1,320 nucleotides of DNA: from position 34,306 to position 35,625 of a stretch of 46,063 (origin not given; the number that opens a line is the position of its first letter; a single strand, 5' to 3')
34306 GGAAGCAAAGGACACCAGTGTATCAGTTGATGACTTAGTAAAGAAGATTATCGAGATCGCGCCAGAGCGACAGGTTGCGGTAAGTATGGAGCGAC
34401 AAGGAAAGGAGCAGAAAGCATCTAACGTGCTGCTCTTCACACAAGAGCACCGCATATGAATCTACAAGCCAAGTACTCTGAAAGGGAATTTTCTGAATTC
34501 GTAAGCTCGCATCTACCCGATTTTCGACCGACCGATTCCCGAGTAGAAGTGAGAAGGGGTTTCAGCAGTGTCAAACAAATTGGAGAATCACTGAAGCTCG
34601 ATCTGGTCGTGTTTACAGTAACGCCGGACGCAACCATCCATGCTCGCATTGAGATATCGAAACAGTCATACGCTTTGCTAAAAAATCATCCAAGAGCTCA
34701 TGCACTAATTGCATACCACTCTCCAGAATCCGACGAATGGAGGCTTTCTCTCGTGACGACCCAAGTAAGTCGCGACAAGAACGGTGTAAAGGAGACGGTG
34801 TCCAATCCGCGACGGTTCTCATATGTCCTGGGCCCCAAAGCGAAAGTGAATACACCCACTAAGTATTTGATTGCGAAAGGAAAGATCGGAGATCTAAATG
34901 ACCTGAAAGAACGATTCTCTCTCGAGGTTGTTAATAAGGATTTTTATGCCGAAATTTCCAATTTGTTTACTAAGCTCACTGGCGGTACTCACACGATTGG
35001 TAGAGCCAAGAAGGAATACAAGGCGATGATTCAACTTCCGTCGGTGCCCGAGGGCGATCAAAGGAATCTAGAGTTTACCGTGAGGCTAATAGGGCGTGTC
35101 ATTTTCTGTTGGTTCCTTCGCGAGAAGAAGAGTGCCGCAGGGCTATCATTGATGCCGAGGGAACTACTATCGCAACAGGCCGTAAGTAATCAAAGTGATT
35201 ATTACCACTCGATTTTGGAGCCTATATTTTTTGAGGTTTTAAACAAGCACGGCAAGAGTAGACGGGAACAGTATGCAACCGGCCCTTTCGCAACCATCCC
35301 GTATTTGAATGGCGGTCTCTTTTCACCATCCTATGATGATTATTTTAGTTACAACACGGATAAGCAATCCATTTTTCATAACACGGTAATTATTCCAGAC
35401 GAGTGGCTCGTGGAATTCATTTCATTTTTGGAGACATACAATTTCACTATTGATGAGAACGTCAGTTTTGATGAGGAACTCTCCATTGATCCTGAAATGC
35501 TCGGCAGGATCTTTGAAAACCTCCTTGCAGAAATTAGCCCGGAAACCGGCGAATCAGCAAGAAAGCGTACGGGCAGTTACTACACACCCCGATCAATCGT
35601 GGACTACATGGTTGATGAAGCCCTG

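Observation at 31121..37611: HKD/PLD-nuclease::SNF2-helicase fusion translationally coupled to a PglX/Eco57I-like m6A methyltransferase: compact helicase-dependent R-M / DISARM-like defence candidate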

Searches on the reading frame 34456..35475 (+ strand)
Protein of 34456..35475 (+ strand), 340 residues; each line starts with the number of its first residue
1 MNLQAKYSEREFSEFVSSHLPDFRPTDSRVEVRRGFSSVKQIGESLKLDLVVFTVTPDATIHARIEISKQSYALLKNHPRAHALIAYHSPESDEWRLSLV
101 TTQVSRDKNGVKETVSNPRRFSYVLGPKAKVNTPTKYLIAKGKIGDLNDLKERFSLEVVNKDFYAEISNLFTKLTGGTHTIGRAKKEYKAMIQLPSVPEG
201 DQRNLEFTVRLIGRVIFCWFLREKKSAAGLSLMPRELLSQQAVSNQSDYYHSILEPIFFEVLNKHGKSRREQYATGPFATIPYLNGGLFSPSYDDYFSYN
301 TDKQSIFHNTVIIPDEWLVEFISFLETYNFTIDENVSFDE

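Call 38: predict_structure(alignment_id=A2)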
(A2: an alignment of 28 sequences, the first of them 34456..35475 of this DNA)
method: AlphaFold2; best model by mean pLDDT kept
length: 340 residues; sequences in the alignment: 28
mean_pLDDT: 85.1   pTM: 0.76
mean pLDDT of the five models: 85.1, 83.8, 83.7, 83.3, 81.8
residues with pLDDT >= 90: 151; 70-90: 161; 50-70: 16; < 50: 12
segments of 3 or more residues with pLDDT < 50: 331-340
pLDDT, mean of each block of 10 residues (from residue 1): 92 95 87 82 94 91 79 81 93 91 64 63 85 86 92 80 89 92 86 88 92 93 83 92 93 94 90 89 83 85 78 95 82 34
secondary structure, 60 per line:
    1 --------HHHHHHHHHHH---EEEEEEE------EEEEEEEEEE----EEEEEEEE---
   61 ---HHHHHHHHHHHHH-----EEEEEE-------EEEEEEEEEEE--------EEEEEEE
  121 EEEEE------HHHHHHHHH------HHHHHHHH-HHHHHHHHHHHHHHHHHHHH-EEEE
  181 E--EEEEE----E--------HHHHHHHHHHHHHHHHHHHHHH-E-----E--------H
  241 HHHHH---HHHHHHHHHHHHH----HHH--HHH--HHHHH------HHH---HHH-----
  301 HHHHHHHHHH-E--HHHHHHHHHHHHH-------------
elements in order: H9-19 E23-29 E36-45 E50-57 H64-76 E82-87 E95-105 E114-125 H132-140 H147-154 H156-175 E177-181 E184-188 H202-223 H240-245 H249-261 H276-280 H301-310 H315-327

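Call 40: fold_search(model_id=the predicted structure, library=pdb)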
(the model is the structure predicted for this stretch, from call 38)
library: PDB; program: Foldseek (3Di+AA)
matches with E <= 10: 835; with E <= 0.001: 0
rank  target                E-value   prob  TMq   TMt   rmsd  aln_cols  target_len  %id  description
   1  3wb9_A                4.4e-03  0.63  0.14  0.16  15.8       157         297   15  Crystal Structures of meso-diaminopimelate dehydrogenase from Symbiobacterium thermophilum (released 2014-03-26)
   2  8hp0_A                1.0e-02  0.77  0.15  0.17  13.8       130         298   15  Crystal structure of meso-diaminopimelate dehydrogenase from Prevotella timonensis (released 2023-12-13)
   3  8i78_A                1.5e-02  0.41  0.15  0.17  15.5       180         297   10  Meso-Diaminopimelate dehydrogenase (released 2024-02-07)
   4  3bio_A                3.7e-02  0.38  0.13  0.15  14.5       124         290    7  Crystal structure of oxidoreductase (Gfo/Idh/MocA family member) from Porphyromonas gingivalis W83 (released 2007-12-25)
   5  3bio_B                4.4e-02  0.51  0.16  0.18  14.7       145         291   11  Crystal structure of oxidoreductase (Gfo/Idh/MocA family member) from Porphyromonas gingivalis W83 (released 2007-12-25)
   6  5gz1_A                5.3e-02  0.20  0.14  0.14  16.2       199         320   12  Structure of substrate/cofactor-free D-amino acid dehydrogenase (released 2017-04-12)
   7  9cr6_B                6.7e-02  0.77  0.18  0.22   8.3       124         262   13  Crystal structure of histidine racemase (HisR) of Fusobacterium nucleatum (C209S) (released 2025-03-05)
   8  9ksn_A                6.7e-02  0.28  0.14  0.15  14.8       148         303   10  Crystal structure of meso-diaminopimelate dehydrogenase from Bacillus thermozeamaize mutant M9 complexed with NADP+ (released 2025-05-21)
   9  1k20_A                8.4e-02  0.63  0.17  0.18  10.6       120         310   12  Inorganic Pyrophosphatase (family II) from Streptococcus gordonii at 1.5 A resolution (released 2001-10-31)
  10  9cr1_A                1.0e-01  0.90  0.17  0.22   3.8        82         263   13  Crystal structure of histidine racemase (HisR) of Fusobacterium nucleatum (C67S) (released 2025-03-05)
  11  9cr6_A                1.0e-01  0.84  0.17  0.22   5.7        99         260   15  Crystal structure of histidine racemase (HisR) of Fusobacterium nucleatum (C209S) (released 2025-03-05)
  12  8fkp_NN               1.0e-01  0.11  0.11  0.14  14.1       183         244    9  Human nucleolar pre-60S ribosomal subunit (State A1) (released 2023-07-12)
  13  1i74_A                1.1e-01  0.54  0.17  0.18   9.1       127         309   10  STREPTOCOCCUS MUTANS INORGANIC PYROPHOSPHATASE (released 2001-06-06)
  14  1wpp_A                1.1e-01  0.38  0.15  0.17  10.5       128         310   12  Structure of Streptococcus gordonii inorganic pyrophosphatase (released 2004-11-23)
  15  7mq8_SM               1.1e-01  0.28  0.11  0.12  11.1       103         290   12  Cryo-EM structure of the human SSU processome, state pre-A1 (released 2021-09-22)
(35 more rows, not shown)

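Call 43: find_related_loci(query=A2, collection=metagenome_contigs, flank=6000)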
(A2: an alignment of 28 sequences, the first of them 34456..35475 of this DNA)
Query A2 (340 aa) in metagenome_contigs; peptide patterns used: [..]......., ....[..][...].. (x = any residue, [..] = any of these).
600 stretches matched a pattern (row limit reached: there are more); 475 encode a relative of the query (tblastn E <= 1e-3); the best 80 are kept; 80 distinct loci.
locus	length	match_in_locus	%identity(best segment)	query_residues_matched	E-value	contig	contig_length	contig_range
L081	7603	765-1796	54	1-340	5e-121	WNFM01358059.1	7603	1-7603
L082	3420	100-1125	55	1-340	4e-120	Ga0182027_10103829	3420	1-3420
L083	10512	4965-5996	53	1-340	1e-116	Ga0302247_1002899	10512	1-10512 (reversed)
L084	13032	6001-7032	52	1-340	3e-116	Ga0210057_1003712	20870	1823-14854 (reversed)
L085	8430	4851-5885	54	1-340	7e-116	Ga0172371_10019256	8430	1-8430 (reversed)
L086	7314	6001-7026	51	1-339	7e-115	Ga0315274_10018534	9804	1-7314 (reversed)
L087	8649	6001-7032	52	1-340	7e-115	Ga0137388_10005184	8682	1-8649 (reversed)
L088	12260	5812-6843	53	1-340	5e-115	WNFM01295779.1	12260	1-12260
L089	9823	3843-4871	50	1-340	4e-114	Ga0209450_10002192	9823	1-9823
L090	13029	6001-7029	53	1-340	2e-113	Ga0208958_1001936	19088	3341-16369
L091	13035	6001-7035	53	1-340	1e-113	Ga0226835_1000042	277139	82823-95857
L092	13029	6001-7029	52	1-340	2e-113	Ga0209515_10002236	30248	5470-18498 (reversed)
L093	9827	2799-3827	53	1-340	3e-113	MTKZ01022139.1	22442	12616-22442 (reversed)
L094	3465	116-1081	53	23-340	2e-113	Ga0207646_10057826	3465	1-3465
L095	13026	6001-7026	52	1-340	8e-112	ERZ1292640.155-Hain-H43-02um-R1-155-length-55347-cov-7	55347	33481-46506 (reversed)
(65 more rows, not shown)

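Call 58: search_solved_structures(query=A2, max_evalue=0.01, show_alignments=0)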
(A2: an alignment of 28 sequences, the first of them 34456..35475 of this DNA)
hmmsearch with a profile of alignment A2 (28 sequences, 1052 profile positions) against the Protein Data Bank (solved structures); distinct sequences matched with E-value up to 0.01: 20.
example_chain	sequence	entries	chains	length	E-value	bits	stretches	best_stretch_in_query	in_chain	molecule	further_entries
8cxz_A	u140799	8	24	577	8.8e-40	139.8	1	661-1035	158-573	Site-specific DNA-methyltransferase (adenine-specific)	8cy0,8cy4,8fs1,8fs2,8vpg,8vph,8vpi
7lni_A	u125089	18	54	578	8.8e-40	139.7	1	661-1035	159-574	Site-specific DNA-methyltransferase (adenine-specific)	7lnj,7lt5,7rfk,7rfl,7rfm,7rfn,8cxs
7qw5_A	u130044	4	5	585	6.4e-32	113.7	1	656-1040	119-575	Modification methylase BseCI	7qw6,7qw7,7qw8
8c45_A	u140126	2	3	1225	3.1e-21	78.3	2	654-1024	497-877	site-specific DNA-methyltransferase (adenine-specific)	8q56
9ewz_C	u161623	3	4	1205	1.4e-19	72.9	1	659-1036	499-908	Adenine-specific methyltransferase BrxX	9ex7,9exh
8zek_A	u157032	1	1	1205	1.6e-19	72.7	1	659-1036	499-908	site-specific DNA-methyltransferase (adenine-specific)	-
1aqi_A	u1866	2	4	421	4.1e-17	64.7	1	660-775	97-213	ADENINE-N6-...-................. TAQI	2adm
2ibs_A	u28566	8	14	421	5.7e-17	64.2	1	660-775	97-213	Modification methylase TaqI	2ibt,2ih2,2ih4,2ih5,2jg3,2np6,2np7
1aqj_A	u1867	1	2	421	5.7e-17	64.2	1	660-775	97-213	ADENINE-N6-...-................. TAQI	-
1g38_A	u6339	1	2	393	5.8e-17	64.2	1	660-775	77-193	MODIFICATION METHYLASE TAQI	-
8w0p_A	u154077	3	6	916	9.4e-09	37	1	658-801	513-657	RM.BsaXI | site-specific DNA-methyltransferase (adenine-specific)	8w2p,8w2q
7vru_A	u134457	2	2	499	1e-08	36.9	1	659-808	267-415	Site-specific DNA-methyltransferase (adenine-specific)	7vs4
3lkd_A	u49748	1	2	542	2.1e-08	35.8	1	648-798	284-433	Type I restriction-modification system methyltransferase subunit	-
2okc_A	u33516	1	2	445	2.4e-08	35.7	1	663-807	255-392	Type I restriction enzyme StySJI M protein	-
5hr4_C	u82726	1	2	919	9.9e-08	33.6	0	150-294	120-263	MmeI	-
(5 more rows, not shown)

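Call 62: search_solved_structures(query=A3, max_evalue=1, show_alignments=2)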
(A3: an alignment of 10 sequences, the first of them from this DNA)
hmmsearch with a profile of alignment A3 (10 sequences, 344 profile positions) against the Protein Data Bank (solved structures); distinct sequences matched with E-value up to 1: 1.
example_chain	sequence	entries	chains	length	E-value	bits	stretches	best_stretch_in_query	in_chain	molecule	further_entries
5hr4_C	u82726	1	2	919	1.7e-05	27.3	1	138-294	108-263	MmeI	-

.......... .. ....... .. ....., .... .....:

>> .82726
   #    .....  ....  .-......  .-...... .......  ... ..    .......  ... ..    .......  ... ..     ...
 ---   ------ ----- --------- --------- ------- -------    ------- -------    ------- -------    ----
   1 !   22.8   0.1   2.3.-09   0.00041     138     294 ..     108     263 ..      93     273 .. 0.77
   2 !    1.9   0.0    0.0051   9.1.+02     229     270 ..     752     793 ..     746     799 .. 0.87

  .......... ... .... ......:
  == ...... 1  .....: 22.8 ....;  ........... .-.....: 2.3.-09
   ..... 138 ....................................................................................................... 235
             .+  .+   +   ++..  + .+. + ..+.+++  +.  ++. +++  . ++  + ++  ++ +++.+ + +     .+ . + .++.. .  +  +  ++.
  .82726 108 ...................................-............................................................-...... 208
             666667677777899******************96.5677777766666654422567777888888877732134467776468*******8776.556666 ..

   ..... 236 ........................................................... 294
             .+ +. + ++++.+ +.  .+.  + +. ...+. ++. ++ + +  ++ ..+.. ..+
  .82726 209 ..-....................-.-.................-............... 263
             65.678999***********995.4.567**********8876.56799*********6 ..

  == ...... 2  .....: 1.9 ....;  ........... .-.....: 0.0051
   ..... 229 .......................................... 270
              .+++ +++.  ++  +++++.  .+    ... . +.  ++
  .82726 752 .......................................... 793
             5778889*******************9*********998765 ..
